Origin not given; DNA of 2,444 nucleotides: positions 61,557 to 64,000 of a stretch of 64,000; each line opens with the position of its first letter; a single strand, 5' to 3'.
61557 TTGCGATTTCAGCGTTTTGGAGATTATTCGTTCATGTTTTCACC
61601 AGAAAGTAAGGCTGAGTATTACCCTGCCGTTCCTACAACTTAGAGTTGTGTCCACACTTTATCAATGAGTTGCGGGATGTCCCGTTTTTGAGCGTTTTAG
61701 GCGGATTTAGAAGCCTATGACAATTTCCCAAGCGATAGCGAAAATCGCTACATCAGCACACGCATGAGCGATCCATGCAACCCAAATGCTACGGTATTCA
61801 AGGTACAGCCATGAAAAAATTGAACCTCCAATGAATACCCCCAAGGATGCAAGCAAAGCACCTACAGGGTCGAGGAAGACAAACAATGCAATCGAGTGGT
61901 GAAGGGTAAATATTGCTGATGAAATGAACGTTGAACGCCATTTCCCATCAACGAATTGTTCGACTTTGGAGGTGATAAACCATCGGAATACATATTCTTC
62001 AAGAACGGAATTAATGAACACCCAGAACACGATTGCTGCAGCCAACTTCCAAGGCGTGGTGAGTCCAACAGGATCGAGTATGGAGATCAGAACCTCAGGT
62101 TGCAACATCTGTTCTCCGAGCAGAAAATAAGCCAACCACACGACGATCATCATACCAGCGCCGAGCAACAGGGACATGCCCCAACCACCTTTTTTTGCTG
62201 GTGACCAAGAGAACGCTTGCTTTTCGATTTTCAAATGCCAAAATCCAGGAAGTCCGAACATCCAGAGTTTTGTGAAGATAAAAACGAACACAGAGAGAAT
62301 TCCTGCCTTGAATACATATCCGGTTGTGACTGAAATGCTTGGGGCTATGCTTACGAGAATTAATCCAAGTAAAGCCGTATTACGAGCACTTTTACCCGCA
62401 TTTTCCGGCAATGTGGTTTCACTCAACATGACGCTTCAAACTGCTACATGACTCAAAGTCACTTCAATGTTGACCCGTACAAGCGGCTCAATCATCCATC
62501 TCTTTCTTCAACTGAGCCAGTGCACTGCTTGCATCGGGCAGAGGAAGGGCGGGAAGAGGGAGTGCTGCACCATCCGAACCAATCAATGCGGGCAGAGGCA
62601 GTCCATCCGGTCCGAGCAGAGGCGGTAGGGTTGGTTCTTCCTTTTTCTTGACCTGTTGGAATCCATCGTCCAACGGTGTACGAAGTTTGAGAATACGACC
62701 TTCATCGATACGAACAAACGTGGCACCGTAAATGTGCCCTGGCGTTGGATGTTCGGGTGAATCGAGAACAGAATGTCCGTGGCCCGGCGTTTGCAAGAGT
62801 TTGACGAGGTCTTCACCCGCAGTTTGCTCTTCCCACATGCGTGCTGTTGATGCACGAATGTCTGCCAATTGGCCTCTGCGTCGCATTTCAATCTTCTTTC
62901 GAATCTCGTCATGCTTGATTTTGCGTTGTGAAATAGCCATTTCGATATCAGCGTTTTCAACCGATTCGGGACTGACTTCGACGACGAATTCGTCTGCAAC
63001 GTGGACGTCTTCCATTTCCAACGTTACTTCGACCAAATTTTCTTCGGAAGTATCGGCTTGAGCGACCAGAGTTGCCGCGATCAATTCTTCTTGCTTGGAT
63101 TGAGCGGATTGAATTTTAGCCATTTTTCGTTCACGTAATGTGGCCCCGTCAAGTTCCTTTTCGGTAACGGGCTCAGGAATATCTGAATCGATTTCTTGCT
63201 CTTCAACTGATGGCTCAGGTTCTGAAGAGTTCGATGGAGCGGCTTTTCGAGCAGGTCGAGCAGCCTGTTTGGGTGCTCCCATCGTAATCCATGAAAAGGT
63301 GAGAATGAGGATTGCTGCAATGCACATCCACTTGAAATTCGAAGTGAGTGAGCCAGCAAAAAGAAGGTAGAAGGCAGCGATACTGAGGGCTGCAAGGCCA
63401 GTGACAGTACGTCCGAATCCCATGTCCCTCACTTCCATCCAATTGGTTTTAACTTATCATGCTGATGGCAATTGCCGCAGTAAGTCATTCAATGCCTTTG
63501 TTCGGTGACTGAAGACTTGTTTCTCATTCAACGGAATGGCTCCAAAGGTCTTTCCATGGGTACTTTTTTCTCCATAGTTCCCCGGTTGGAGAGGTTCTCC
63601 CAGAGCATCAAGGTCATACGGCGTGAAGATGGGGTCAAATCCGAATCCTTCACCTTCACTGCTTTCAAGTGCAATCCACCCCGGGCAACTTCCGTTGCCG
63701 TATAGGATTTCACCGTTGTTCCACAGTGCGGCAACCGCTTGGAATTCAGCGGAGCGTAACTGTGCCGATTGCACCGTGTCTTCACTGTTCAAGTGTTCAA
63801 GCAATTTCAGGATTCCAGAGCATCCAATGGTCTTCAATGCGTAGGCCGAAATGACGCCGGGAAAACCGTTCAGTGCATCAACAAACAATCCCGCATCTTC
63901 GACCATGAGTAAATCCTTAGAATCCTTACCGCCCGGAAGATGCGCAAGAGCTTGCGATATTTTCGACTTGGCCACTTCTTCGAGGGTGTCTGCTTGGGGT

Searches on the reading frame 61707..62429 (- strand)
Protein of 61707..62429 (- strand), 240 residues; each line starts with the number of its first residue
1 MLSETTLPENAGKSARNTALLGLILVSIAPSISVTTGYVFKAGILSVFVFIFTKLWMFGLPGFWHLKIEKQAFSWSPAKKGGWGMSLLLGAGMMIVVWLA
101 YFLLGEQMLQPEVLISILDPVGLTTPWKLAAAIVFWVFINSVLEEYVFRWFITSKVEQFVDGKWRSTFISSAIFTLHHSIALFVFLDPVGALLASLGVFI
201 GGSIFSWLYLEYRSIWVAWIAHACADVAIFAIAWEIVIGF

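Call 65: search_protein_families(library=pfam, proteins=[window:61707-62429:-], max_evalue=0.001)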
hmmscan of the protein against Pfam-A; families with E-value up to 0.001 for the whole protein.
window:61707-62429:- (240 aa): 1 family
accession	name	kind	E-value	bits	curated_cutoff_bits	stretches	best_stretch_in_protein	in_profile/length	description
PF02517.21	Rce1-like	-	3.4e-16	59.8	22.4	1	127-227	2-92/93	Type II CAAX prenyl endopeptidase Rce1-like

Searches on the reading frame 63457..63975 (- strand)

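Call 65: search_protein_families(library=pfam, proteins=[window:63457-63975:-], max_evalue=0.001)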
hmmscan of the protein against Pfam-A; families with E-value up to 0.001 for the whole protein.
window:63457-63975:- (172 aa): 1 family
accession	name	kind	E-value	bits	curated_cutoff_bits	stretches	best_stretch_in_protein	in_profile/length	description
PF01725.21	Ham1p_like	-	1.8e-26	93.6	22.5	1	18-167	61-185/186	Ham1 family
